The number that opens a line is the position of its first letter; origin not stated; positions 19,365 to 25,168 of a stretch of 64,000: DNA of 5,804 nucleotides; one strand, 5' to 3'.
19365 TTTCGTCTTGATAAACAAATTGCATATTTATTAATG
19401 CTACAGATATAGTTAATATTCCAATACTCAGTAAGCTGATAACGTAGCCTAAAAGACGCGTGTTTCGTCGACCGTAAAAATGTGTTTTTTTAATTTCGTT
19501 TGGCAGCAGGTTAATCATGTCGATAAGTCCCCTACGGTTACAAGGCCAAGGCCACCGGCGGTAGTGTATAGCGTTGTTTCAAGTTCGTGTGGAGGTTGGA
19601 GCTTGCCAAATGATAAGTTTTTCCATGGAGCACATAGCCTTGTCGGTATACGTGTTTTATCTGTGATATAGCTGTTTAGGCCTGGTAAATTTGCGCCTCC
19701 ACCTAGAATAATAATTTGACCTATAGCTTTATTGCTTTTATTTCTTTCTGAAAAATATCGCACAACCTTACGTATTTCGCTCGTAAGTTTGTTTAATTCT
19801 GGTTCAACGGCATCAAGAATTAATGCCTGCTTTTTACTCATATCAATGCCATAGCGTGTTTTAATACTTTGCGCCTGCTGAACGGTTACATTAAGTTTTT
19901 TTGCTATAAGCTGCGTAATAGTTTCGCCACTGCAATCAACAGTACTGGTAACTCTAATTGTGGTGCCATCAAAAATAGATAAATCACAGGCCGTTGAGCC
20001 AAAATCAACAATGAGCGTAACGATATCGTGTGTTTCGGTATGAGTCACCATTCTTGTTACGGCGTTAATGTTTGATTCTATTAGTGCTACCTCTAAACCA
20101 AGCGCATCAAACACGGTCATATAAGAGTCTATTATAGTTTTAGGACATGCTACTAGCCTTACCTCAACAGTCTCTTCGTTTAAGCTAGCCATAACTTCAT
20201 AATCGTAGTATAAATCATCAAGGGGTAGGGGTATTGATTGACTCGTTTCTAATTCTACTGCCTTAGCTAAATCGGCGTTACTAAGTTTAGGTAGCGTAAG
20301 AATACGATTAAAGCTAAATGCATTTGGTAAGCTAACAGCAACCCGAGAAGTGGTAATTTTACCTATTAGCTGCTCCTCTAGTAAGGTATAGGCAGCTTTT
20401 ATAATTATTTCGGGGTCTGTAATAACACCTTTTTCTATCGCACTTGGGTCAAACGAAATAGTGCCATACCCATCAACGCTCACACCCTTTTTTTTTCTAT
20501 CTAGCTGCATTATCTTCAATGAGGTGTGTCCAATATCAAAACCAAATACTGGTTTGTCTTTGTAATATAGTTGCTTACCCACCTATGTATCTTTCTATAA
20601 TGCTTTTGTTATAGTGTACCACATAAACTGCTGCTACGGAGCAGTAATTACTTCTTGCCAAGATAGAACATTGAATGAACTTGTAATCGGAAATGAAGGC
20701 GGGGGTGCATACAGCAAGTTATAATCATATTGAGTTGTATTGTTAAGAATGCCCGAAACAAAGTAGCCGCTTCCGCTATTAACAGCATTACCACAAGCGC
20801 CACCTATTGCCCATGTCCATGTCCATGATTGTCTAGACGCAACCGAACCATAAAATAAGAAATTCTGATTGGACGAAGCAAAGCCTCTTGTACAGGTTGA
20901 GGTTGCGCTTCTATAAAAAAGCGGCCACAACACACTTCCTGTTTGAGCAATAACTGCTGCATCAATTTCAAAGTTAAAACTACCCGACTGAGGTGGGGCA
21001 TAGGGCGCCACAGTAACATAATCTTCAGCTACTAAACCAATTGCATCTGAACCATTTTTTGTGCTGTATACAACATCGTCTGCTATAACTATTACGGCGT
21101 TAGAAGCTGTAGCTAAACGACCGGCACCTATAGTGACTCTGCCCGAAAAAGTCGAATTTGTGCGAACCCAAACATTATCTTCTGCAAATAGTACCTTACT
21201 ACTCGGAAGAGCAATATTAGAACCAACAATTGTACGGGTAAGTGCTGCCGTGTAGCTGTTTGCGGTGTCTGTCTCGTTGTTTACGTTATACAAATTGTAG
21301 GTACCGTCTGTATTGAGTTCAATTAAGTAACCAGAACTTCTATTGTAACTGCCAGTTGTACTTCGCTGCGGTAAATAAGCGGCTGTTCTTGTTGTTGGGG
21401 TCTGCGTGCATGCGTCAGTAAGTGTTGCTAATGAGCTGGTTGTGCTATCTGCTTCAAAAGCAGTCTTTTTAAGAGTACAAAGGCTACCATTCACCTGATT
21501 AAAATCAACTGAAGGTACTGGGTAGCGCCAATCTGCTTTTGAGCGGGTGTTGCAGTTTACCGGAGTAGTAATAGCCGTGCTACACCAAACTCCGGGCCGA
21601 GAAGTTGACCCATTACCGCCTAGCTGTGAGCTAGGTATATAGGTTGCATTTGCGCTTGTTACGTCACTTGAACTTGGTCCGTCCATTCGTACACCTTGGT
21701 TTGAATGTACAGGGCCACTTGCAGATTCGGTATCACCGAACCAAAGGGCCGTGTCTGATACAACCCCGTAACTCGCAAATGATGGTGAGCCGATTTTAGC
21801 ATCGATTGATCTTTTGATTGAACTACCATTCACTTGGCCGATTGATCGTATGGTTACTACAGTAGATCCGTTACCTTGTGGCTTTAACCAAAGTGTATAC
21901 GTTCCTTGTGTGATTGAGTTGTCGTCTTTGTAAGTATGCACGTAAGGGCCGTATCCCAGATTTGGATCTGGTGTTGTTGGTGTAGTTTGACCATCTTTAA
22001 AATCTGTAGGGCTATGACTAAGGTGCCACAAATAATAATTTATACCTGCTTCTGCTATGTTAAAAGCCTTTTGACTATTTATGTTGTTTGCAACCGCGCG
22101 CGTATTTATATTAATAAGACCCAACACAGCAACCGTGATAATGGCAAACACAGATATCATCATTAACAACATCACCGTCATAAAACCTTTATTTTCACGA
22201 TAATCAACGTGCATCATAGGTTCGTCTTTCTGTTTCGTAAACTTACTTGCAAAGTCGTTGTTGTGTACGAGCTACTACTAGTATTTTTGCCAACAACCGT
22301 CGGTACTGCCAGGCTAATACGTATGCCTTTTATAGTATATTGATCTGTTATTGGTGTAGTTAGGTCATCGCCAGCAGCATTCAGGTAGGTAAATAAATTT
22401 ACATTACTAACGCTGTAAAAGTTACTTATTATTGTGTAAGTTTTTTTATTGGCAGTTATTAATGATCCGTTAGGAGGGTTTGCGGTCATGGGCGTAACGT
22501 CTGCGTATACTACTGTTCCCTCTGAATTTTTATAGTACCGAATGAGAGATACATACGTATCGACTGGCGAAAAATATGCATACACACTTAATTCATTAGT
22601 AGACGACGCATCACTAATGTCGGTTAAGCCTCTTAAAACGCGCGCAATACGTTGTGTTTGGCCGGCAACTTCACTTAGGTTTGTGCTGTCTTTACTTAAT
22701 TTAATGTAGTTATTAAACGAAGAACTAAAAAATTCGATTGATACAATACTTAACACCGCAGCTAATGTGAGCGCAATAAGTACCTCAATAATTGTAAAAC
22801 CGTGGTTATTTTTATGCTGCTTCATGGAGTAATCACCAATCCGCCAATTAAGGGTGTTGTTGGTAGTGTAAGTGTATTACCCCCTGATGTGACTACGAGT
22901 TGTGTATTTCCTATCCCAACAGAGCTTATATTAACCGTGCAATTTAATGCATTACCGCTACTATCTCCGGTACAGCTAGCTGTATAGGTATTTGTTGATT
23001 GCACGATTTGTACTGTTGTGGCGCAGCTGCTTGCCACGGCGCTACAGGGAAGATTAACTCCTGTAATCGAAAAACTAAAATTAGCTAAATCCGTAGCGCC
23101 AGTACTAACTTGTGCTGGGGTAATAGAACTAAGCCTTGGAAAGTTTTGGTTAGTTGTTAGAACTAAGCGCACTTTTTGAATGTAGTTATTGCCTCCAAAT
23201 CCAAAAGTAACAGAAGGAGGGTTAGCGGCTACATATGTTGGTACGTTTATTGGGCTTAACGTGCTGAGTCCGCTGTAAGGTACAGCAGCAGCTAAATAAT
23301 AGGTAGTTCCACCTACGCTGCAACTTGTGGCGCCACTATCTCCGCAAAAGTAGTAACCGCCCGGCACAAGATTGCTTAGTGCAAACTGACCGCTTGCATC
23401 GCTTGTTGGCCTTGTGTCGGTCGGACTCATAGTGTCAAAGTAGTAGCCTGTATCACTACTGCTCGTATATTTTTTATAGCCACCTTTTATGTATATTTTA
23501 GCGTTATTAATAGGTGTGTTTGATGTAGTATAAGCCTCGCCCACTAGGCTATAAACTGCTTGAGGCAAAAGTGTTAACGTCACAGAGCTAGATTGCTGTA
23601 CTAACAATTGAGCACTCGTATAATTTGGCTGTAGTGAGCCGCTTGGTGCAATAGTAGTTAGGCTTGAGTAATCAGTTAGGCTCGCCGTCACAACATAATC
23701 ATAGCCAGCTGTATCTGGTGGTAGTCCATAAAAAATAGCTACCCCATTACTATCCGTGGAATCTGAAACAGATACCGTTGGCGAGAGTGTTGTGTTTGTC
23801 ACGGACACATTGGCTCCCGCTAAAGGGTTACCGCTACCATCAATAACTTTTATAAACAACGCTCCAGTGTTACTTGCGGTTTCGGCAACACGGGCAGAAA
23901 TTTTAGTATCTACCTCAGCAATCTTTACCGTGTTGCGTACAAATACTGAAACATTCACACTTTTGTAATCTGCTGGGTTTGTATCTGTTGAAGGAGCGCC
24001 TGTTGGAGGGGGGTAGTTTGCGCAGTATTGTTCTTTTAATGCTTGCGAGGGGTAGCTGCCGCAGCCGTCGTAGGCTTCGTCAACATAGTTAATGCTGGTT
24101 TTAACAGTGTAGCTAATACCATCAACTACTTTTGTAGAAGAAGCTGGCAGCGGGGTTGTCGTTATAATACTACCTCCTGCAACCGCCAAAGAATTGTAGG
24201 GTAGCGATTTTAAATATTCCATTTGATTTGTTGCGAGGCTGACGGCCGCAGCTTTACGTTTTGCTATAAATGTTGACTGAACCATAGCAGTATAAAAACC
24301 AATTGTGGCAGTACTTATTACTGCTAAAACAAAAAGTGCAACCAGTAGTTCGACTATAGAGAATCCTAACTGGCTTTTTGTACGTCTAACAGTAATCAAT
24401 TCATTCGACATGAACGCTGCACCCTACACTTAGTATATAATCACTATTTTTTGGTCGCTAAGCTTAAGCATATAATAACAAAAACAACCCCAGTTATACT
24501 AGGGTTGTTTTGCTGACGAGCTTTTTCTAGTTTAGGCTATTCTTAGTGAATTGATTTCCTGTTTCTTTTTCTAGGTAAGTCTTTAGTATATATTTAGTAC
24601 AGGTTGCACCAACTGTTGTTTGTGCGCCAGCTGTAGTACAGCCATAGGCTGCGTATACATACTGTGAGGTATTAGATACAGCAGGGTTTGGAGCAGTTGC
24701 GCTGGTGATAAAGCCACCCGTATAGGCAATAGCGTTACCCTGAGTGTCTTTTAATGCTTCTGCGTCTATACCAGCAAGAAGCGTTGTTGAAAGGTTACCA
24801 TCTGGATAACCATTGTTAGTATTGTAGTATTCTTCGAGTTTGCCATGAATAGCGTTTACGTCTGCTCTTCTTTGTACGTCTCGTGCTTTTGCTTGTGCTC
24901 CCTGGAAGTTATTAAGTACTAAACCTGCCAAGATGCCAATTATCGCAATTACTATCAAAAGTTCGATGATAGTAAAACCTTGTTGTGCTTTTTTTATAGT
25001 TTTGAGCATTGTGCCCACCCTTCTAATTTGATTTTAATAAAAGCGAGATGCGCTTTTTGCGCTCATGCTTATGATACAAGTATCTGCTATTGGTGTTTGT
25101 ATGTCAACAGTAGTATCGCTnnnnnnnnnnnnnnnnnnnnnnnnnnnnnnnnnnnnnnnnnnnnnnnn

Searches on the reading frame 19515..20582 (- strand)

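Call 48: search_protein_families(library=pfam, max_evalue=0.00001, proteins=[window:19515-20582:-])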
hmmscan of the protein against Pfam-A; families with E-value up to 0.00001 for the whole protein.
window:19515-20582:- (355 aa): 3 families
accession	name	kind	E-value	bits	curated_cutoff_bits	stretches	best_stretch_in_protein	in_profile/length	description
PF11104.14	PilM_2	-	1.5e-36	126.4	27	1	14-347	1-337/340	Type IV pilus assembly protein PilM;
PF14450.12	FtsA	-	3.8e-13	50.4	31.8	1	191-331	2-114/127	Cell division protein FtsA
PF06723.19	MreB_Mbl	-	3.8e-06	26.4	27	0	253-316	240-303/327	MreB/Mbl protein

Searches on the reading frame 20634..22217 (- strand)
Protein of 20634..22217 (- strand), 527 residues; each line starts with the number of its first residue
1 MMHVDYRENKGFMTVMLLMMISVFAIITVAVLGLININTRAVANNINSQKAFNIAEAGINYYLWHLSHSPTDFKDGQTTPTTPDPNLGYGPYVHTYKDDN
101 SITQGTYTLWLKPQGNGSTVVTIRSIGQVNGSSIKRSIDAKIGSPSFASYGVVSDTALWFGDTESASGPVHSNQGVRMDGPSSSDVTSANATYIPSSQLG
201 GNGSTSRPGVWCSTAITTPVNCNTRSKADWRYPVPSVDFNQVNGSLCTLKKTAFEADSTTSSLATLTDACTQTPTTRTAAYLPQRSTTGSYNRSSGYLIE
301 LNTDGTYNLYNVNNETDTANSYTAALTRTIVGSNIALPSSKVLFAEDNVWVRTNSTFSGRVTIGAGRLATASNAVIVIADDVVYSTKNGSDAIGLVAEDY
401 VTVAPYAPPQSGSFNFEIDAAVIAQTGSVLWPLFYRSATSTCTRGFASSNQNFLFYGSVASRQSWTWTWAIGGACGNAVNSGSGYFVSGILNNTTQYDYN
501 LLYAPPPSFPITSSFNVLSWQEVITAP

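Call 48: search_protein_families(library=pfam, max_evalue=0.00001, proteins=[window:20634-22217:-])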
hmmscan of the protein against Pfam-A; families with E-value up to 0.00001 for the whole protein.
window:20634-22217:- (527 aa): 0 families

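Call 51: search_protein_families(library=pfam, max_evalue=1, proteins=[window:20634-22217:-])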
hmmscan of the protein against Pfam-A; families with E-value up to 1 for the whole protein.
window:20634-22217:- (527 aa): 1 family
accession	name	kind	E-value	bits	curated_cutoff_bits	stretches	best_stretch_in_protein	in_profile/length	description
PF14341.11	PilX_N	-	0.019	15.3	25.5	1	15-60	6-51/51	PilX N-terminal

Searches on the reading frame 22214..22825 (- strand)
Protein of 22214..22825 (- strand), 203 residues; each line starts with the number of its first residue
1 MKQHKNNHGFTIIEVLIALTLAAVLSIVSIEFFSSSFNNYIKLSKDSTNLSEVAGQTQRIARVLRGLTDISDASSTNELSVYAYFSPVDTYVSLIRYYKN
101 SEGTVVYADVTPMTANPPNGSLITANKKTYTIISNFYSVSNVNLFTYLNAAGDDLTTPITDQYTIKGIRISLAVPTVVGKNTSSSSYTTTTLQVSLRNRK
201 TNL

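Call 48: search_protein_families(library=pfam, max_evalue=0.00001, proteins=[window:22214-22825:-])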
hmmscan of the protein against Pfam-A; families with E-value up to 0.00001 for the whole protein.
window:22214-22825:- (203 aa): 1 family
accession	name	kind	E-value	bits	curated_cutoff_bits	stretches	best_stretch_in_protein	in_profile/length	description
PF07963.17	N_methyl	-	4.6e-07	29.6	21.2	1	5-28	2-25/27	Prokaryotic N-terminal methylation motif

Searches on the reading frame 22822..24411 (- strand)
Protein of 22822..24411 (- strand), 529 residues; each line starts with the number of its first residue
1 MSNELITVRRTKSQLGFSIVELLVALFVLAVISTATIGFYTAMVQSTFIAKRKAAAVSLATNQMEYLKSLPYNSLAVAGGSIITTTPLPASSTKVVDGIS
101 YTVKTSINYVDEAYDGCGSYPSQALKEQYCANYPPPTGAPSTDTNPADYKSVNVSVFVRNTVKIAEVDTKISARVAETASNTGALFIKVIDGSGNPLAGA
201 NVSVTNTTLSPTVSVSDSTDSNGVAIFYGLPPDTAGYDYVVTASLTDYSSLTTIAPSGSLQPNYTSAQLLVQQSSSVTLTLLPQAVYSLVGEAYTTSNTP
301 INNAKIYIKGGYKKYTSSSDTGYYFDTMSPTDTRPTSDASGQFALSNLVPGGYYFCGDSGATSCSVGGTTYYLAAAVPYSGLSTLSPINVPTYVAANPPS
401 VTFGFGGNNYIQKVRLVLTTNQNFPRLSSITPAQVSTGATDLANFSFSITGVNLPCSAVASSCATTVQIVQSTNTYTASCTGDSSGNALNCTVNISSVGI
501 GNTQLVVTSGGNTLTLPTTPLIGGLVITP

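Call 48: search_protein_families(library=pfam, max_evalue=0.00001, proteins=[window:22822-24411:-])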
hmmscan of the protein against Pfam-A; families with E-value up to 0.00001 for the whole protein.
window:22822-24411:- (529 aa): 1 family
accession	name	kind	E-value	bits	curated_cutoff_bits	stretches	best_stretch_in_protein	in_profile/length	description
PF13620.12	CarboxypepD_reg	-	8e-10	39.4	32.3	1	188-265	5-65/82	Carboxypeptidase regulatory-like domain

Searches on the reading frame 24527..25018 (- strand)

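Call 48: search_protein_families(library=pfam, max_evalue=0.00001, proteins=[window:24527-25018:-])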
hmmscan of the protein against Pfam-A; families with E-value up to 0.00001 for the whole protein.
window:24527-25018:- (163 aa): 1 family
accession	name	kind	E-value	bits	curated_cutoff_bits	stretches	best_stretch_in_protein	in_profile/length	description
PF07963.17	N_methyl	-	5.5e-09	35.7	21.2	1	10-35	2-27/27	Prokaryotic N-terminal methylation motif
